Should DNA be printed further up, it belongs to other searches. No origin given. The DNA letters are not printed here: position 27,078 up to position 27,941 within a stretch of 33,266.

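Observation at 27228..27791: The first early gene is a beta-helix hexapeptide-repeat protein built from 12 near-identical 18-bp DNA repeats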

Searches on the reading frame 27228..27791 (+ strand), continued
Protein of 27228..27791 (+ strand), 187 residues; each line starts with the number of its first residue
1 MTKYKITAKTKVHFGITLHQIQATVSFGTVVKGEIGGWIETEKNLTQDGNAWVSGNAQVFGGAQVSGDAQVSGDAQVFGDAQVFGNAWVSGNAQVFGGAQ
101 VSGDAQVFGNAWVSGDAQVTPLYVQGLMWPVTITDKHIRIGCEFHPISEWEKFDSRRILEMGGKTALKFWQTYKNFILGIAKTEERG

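Call 24: get_annotated_region(hit=H2, flank=4000)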
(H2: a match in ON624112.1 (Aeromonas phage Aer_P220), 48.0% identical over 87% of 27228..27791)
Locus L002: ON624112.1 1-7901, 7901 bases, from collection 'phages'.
description: Aeromonas phage Aer_P220, complete genome.
organism: Aeromonas phage Aer_P220 (NCBI taxid 2951227)
taxonomy: Viruses; Duplodnaviria; Heunggongvirae; Uroviricota; Caudoviricetes; Autographiviridae
host: Aeromonas popoffii CEMTC 4062; source: River Yinya water; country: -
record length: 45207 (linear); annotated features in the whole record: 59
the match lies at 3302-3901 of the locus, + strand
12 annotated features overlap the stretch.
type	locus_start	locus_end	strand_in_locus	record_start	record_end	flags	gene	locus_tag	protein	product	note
CDS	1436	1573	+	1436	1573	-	-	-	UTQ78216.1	hypothetical protein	-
CDS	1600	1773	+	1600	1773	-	-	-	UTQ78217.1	hypothetical protein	-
CDS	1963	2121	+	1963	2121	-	-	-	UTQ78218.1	hypothetical protein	-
CDS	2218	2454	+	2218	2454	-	-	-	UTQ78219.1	hypothetical protein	-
CDS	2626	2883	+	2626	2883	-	-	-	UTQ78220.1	hypothetical protein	-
CDS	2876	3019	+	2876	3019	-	-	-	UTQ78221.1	hypothetical protein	-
CDS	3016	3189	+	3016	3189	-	-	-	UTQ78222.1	hypothetical protein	-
CDS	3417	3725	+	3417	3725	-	-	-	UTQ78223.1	putative MFS-type transporter protein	Hypothetical MFS-type transporter protein YcaD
CDS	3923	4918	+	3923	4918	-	-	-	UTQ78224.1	late transcription factor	late transcription factor VLTF-4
CDS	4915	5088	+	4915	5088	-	-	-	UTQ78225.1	hypothetical protein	-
CDS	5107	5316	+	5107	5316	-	-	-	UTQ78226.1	hypothetical protein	-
CDS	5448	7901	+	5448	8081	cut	-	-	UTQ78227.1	DNA-directed RNA polymerase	-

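Call 25: get_annotated_region(hit=H35, flank=4000)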
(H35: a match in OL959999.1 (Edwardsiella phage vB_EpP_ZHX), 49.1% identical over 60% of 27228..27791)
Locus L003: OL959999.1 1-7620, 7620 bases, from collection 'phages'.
description: Edwardsiella phage vB_EpP_ZHX, complete genome.
organism: Edwardsiella phage vB_EpP_ZHX (NCBI taxid 2908616)
taxonomy: Viruses; Duplodnaviria; Heunggongvirae; Uroviricota; Caudoviricetes; Kafunavirus; Kafunavirus KF1
host: Edwardsiella piscicida; source: river; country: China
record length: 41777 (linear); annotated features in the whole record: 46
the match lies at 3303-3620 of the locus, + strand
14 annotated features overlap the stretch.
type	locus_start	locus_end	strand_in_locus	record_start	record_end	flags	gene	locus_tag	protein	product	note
CDS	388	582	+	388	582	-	-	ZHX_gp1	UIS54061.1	hypothetical protein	hypothetical protein D877_gp04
CDS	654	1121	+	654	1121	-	-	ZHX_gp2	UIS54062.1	hypothetical protein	hypothetical protein ETP1_002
CDS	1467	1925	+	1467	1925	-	-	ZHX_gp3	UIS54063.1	hypothetical protein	hypothetical protein D877_gp06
CDS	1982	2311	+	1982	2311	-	-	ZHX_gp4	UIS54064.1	hypothetical protein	hypothetical protein D877_gp07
CDS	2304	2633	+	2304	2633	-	-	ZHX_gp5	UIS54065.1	hypothetical protein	hypothetical protein D877_gp08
CDS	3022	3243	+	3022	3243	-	-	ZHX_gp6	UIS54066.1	hypothetical protein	-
CDS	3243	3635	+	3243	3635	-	-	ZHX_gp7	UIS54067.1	hypothetical protein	-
CDS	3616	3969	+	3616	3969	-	-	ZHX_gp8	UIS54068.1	hypothetical protein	hypothetical protein D877_gp12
CDS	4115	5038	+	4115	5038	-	-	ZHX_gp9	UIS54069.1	hypothetical protein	hypothetical protein D877_gp14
CDS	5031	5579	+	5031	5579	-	-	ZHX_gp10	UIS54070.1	hypothetical protein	hypothetical protein ETP1_013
CDS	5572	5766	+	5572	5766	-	-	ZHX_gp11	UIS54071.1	hypothetical protein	hypothetical protein D877_gp16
CDS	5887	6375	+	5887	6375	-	-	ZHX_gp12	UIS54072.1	hypothetical protein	hypothetical protein ETP1_015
CDS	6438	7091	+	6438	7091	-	-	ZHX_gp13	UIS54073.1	hypothetical protein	hypothetical protein ETP1_016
CDS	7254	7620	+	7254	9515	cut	-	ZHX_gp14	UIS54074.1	putative primase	-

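Call 26: get_annotated_region(hit=H22, flank=4000)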
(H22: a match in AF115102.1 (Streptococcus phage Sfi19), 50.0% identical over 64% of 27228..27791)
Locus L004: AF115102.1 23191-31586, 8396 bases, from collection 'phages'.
description: Streptococcus phage Sfi19, complete genome.
organism: Streptococcus phage Sfi19 (NCBI taxid 2905685)
taxonomy: Viruses; Duplodnaviria; Heunggongvirae; Uroviricota; Caudoviricetes; Aliceevansviridae; Moineauvirus; Moineauvirus Sfi19
host: -; source: -; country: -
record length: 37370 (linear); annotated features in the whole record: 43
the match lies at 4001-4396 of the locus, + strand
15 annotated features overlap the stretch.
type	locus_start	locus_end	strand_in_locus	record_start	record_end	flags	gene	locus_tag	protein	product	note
CDS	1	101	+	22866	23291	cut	orf141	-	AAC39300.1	orf141 gp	putative holin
CDS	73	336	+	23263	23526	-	orf87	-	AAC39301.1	orf87 gp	putative holin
CDS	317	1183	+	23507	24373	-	orf287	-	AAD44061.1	orf288 gp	lysin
CDS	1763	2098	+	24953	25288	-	orf111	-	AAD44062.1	orf11 gp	-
CDS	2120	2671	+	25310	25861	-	orf183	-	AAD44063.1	orf183 gp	-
CDS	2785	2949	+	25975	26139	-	orf54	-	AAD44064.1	orf54 gp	-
CDS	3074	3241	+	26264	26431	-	orf88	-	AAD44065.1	orf88 gp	-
CDS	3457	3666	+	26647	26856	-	orf69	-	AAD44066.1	orf69 gp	-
CDS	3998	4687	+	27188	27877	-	orf229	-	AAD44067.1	orf229 gp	-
CDS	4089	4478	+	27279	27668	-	orf129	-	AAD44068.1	orf129 gp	-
CDS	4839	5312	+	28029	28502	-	orf157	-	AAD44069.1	orf157 gp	-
CDS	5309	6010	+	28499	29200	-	orf233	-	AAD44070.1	orf233 gp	-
CDS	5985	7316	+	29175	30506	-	orf443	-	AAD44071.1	orf443 gp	putative helicase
CDS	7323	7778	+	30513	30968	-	orf151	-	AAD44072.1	orf151 gp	-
CDS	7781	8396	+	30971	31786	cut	orf271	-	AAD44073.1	orf271 gp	-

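Call 27: get_annotated_region(hit=H1, flank=4000)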
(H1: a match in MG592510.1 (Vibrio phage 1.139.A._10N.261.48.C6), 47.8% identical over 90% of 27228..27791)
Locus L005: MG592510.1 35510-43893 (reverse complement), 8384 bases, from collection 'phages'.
description: Vibrio phage 1.139.A._10N.261.48.C6, partial genome.
organism: Vibrio phage 1.139.A._10N.261.48.C6 (NCBI taxid 1881204)
taxonomy: Viruses; Duplodnaviria; Heunggongvirae; Uroviricota; Caudoviricetes; Zobellviridae
host: Vibrio breoganii; source: iron chloride precipitation of 0.2um-filtered seawater, resuspended in oxalate solution; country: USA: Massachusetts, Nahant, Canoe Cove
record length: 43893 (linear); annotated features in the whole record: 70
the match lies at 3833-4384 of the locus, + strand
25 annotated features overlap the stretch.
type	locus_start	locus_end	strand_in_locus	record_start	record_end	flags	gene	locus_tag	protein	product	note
CDS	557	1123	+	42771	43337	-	-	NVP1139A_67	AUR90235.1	hypothetical protein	NVP1139A_67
CDS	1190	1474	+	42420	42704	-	-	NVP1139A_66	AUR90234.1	hypothetical protein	NVP1139A_66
CDS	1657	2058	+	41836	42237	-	-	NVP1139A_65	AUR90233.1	hypothetical protein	NVP1139A_65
CDS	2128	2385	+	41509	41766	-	-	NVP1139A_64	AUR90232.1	hypothetical protein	NVP1139A_64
CDS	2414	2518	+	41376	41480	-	-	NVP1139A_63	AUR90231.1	hypothetical protein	NVP1139A_63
CDS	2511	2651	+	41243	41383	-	-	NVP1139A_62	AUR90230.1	TMhelix containing protein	NVP1139A_62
CDS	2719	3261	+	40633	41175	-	-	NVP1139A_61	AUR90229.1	hypothetical protein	NVP1139A_61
CDS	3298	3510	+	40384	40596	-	-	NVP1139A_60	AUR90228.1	hypothetical protein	NVP1139A_60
CDS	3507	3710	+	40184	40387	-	-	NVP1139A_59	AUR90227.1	hypothetical protein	NVP1139A_59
CDS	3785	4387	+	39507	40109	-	-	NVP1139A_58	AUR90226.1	trimeric LpxA-like protein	NVP1139A_58; aclame_best_match:protein:proph:178705; tara_best_match:OM-RGC.v1.021333030; ...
ncRNA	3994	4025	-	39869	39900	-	-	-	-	NVP1139A_CRISPR_spacer_3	CRISPR spacer 3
ncRNA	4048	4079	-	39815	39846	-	-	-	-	NVP1139A_CRISPR_spacer_2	CRISPR spacer 2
ncRNA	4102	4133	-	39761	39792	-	-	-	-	NVP1139A_CRISPR_spacer_1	CRISPR spacer 1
CDS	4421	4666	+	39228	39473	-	-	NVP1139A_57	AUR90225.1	hypothetical protein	NVP1139A_57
CDS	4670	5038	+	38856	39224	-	-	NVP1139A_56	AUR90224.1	hypothetical protein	NVP1139A_56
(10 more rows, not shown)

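Call 28: find_encoding_contigs(protein=window:27228-27791:+, flank=3000, max_places=6)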
Protein window:27228-27791:+ (187 aa): no gene with exactly this product is on record in the collection.

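Call 33: search_protein_families(library=pfam, proteins=[P0110, P0025, P0030], max_evalue=10)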
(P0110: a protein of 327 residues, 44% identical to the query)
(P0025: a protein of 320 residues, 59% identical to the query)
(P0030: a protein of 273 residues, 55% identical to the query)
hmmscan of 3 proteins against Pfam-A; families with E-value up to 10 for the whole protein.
P0110 (327 aa): 7 families
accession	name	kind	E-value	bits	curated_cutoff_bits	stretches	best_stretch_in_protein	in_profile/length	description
PF18836.7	B_solenoid_ydck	-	2.1e-21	74.3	30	8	106-117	1-12/17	YdcK Beta solenoid repeat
PF00132.30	Hexapep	-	4.8e-09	36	27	3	50-78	6-34/36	Bacterial transferase hexapeptide (six repeats)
PF24703.2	DUF7666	-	1.7e-06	28.9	27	1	234-285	1-45/95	Domain of unknown function (DUF7666)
PF25084.1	LbH_EIF2B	-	0.00026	21.4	54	2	140-186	26-70/105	EIF2B subunit epsilon LbH domain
PF19062.5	DUF5758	-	0.0022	18.4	26.9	1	237-278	56-98/105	Family of unknown function (DUF5758)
PF04519.19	Bactofilin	-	0.11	13.2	27.9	2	43-117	26-96/98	Polymer-forming cytoskeletal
PF00694.25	Aconitase_C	-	0.27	12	22.8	1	216-266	31-83/131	Aconitase C-terminal domain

P0025 (320 aa): 6 families
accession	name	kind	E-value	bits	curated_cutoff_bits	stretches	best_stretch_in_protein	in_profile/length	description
PF18836.7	B_solenoid_ydck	-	1.6e-37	124.6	30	12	141-157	1-17/17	YdcK Beta solenoid repeat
PF04519.19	Bactofilin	-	5.1e-09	36.7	27.9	3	97-187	11-95/98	Polymer-forming cytoskeletal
PF00132.30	Hexapep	-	6.3e-05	23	27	1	121-149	6-34/36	Bacterial transferase hexapeptide (six repeats)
PF19062.5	DUF5758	-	0.0034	17.8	26.9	1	241-277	62-98/105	Family of unknown function (DUF5758)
PF14765.12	PS-DH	-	0.038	14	23.7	0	160-192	109-141/166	Polyketide synthase dehydratase N-terminal domain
PF10988.14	DUF2807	-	9.2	6.4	24.2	0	90-117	154-181/181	Putative auto-transporter adhesin, head GIN domain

P0030 (273 aa): 4 families
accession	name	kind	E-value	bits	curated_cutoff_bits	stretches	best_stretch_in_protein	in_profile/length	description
PF18836.7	B_solenoid_ydck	-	2e-21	74.4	30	8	128-143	1-16/17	YdcK Beta solenoid repeat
PF04519.19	Bactofilin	-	0.00019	22.1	27.9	1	61-141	6-81/98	Polymer-forming cytoskeletal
PF22906.1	GULLO2-like_3rd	-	0.6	10.3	27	0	130-142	25-37/40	L-gulonolactone oxidase 2-like, C-terminal domain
PF11811.13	DUF3331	-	1.2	9.8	25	1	103-155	35-85/91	Domain of unknown function (DUF3331)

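Call 38: predict_structure(alignment_id=A1)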
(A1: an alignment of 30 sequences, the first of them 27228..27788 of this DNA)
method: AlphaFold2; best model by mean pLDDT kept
length: 187 residues; sequences in the alignment: 30
mean_pLDDT: 66.4   pTM: 0.40
mean pLDDT of the five models: 66.4, 61.3, 60.5, 60.3, 59.1
residues with pLDDT >= 90: 33; 70-90: 68; 50-70: 17; < 50: 69
segments of 3 or more residues with pLDDT < 50: 53-82, 84-119
pLDDT, mean of each block of 10 residues (from residue 1): 81 75 80 80 63 42 43 44 45 36 36 41 81 87 92 93 93 89 58
secondary structure, 60 per line:
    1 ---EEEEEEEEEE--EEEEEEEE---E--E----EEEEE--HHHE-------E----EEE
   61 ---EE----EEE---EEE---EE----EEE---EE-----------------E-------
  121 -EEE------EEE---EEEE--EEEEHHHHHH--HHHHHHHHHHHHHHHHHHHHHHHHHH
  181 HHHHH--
elements in order: E4-13 E16-23 E35-39 E58-60 E70-72 E76-78 E88-90 E122-124 E131-133 E137-140 E143-146 H147-152 H155-185

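Call 41: fold_search(model_id=the predicted structure, library=pdb)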
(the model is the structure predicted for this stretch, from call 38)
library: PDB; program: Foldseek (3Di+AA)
matches with E <= 10: 46; with E <= 0.001: 0
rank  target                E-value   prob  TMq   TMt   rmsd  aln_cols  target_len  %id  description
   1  2pig_A                6.2e-03  0.99  0.29  0.19   7.5       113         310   18  Crystal structure of ydcK from Salmonella cholerae at 2.38 A resolution. Northeast Structural Genomics target SCR6 (released 2007-04-24)
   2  2pig_B                1.6e-02  0.98  0.28  0.18   8.6       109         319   22  Crystal structure of ydcK from Salmonella cholerae at 2.38 A resolution. Northeast Structural Genomics target SCR6 (released 2007-04-24)
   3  2f9c_A                2.7e-02  0.91  0.27  0.17   7.7       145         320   16  Crystal structure of YDCK from Salmonella cholerae. NESG target SCR6 (released 2005-12-20)
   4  2f9c_B                4.8e-02  0.93  0.29  0.18   7.3       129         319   17  Crystal structure of YDCK from Salmonella cholerae. NESG target SCR6 (released 2005-12-20)
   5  8dba_B                2.4e+00  0.08  0.10  0.05   4.9        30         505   13  Crystal structure of dodecameric KaiC (released 2023-03-22)
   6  1zh8_A                3.0e+00  0.08  0.13  0.08  13.5        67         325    9  Crystal structure of Oxidoreductase (TM0312) from Thermotoga maritima at 2.50 A resolution (released 2005-05-10)
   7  1zh8_B                3.7e+00  0.09  0.13  0.08  13.1        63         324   10  Crystal structure of Oxidoreductase (TM0312) from Thermotoga maritima at 2.50 A resolution (released 2005-05-10)
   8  6zj8_B                3.9e+00  0.04  0.12  0.16   5.5        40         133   30  Structure of the PAS domain from Bordetella pertussis BvgS (released 2020-11-11)
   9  5v93_p                4.1e+00  0.06  0.11  0.22   8.1        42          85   14  Cryo-EM structure of the 70S ribosome from Mycobacterium tuberculosis bound with Capreomycin (released 2017-09-20)
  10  6zj8_E                4.1e+00  0.04  0.13  0.16   6.1        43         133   30  Structure of the PAS domain from Bordetella pertussis BvgS (released 2020-11-11)
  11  1qw2                  4.1e+00  0.03  0.15  0.23   8.1        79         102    5  Crystal Structure of a Protein of Unknown Function TA1206 from Thermoplasma acidophilum (released 2004-03-09)
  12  9h6x                  4.4e+00  0.04  0.12  0.02  11.0        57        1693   19  Cryo-EM structure of lipid-bound human myoferlin (25 mol% DOPS/5 mol% PI(4,5)P2 nanodisc) (released 2025-06-04)
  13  8dba_I                4.7e+00  0.06  0.11  0.05   5.0        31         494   13  Crystal structure of dodecameric KaiC (released 2023-03-22)
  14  8a22_Xc               5.0e+00  0.04  0.12  0.30   7.2        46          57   13  Structure of the mitochondrial ribosome from Polytomella magna (released 2022-11-16)
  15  7p48_p                5.3e+00  0.03  0.11  0.21  10.6        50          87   14  Staphylococcus aureus ribosome in complex with Sal(B) (released 2022-02-02)
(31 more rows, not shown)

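Call 48: fold_search(model_id=the predicted structure, library=viral)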
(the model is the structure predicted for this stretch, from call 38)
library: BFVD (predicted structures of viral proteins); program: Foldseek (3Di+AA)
matches with E <= 10: 206; with E <= 0.001: 15
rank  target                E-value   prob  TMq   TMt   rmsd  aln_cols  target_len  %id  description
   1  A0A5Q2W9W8            2.3e-09  1.00  0.31  0.35  12.4       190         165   25  (no name in the UniProt tables at hand)
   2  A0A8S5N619            8.7e-08  1.00  0.29  0.24  15.2       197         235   25  Transferase, nesg, ydcK, Structural Genomics.38A [Siphoviridae sp. ctnN38]
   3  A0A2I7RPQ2            1.6e-07  1.00  0.34  0.37  12.2       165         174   27  (no name in the UniProt tables at hand)
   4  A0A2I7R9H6            3.4e-07  1.00  0.34  0.49  15.3       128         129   36  (no name in the UniProt tables at hand)
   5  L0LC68                1.5e-06  1.00  0.32  0.23  10.8       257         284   16  Hexapeptide repeat containing transferase like protein [Bacillus phage phiAGATE]
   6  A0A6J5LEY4            1.6e-06  1.00  0.35  0.37   9.8       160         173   22  Pentapeptide repeat [uncultured Caudovirales phage]
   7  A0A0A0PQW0            2.3e-06  1.00  0.31  0.20  10.9       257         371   21  Polymer-forming cytoskeletal protein [Bacillus phage Bp8p-T]
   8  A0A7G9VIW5            4.6e-06  1.00  0.34  0.47  11.1       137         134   21  (no name in the UniProt tables at hand)
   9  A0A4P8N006            1.4e-05  1.00  0.34  0.65   2.1        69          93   28  Pentapeptide [Rheinheimera phage vB_RspM_Barba4S]
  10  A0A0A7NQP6            2.2e-05  1.00  0.31  0.18  16.3       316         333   14  Uncharacterized protein [Lactobacillus phage LfeInf]
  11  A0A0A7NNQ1            2.8e-05  1.00  0.32  0.30   7.8       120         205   27  Phage related protein [Lactobacillus phage LfeInf]
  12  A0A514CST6            4.3e-05  0.99  0.27  0.16  11.9       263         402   17  Acyl-carrier-protein [Achromobacter phage Motura]
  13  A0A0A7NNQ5            8.0e-05  1.00  0.34  0.46   8.7       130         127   29  Phage related protein [Lactobacillus phage LfeInf]
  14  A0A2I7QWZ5            1.7e-04  0.97  0.26  0.27  10.2       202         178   15  (no name in the UniProt tables at hand)
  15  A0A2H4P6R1            5.5e-04  1.00  0.32  0.23  12.2       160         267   18  Pentapeptide repeat protein [Pseudomonas phage tabernarius]
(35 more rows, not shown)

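Call 50: find_encoding_contigs(protein=P0014, flank=6000, max_places=2)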
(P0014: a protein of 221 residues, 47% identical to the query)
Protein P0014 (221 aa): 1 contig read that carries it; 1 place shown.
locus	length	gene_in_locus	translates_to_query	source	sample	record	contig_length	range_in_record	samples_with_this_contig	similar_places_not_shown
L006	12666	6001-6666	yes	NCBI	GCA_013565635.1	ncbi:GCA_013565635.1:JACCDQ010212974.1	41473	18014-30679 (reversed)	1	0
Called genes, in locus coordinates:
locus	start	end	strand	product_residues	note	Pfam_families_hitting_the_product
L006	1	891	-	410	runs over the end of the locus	PF03237:Terminase_6N, PF04466:Terminase_3, PF17288:Terminase_3C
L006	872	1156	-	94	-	-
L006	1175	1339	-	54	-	-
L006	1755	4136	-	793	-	PF01807:Zn_ribbon_DnaG, PF13148:DUF3987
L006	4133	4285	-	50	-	PF13443:HTH_26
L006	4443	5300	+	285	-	PF13479:AAA_24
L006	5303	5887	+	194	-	-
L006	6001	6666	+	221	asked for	PF04519:Bactofilin (faint), PF18836:B_solenoid_ydck (weak)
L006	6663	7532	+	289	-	PF09588:YqaJ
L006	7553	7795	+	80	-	-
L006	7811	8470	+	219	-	-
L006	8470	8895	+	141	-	-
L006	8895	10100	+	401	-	PF01507:PAPS_reduct (weak), PF11922:DUF3440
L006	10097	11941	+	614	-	PF00270:DEAD, PF04851:ResIII, PF00271:Helicase_C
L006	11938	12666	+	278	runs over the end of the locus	PF00145:DNA_methylase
